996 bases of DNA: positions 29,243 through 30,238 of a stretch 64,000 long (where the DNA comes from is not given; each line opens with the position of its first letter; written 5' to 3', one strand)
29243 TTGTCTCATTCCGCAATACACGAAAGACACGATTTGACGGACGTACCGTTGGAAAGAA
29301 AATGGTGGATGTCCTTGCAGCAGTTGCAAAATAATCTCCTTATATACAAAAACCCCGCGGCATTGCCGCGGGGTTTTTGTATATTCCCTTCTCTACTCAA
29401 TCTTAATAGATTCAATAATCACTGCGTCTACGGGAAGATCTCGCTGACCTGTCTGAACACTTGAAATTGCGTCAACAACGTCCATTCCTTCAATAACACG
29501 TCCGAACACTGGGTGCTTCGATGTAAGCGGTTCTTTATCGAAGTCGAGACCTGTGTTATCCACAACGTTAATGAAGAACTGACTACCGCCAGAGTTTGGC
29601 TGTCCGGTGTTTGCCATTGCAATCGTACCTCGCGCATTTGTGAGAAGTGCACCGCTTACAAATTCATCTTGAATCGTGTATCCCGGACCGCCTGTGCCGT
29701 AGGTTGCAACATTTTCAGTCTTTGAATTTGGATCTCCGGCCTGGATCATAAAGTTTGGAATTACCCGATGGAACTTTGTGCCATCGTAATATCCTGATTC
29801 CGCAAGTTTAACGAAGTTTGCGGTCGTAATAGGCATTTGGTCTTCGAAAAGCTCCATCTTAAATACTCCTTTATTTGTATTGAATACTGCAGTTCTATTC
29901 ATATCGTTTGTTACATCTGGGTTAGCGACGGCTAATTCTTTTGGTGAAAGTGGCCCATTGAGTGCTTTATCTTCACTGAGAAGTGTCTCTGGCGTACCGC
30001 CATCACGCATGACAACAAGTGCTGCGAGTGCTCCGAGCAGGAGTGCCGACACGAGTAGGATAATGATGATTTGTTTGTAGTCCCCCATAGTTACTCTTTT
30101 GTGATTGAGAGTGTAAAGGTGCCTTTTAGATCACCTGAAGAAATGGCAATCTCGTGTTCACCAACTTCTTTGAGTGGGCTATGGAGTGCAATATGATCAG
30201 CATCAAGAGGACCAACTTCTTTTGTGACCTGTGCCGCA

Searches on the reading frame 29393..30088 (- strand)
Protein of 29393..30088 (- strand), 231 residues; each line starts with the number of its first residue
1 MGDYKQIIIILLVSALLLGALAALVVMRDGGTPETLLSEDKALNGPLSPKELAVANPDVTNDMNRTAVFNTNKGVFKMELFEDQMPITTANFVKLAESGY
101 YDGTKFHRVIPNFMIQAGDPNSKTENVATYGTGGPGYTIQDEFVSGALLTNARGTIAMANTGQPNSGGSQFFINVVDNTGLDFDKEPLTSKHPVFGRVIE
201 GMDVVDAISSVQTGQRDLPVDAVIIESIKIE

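Call 28: search_protein_families(library=pfam, proteins=[window:29393-30088:-], max_evalue=0.01)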
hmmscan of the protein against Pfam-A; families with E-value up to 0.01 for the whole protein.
window:29393-30088:- (231 aa): 1 family
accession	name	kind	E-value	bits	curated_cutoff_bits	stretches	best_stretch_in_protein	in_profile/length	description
PF00160.26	Pro_isomerase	-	5.2e-50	170.2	21.7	1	68-229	3-158/159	Cyclophilin type peptidyl-prolyl cis-trans isomerase/CLD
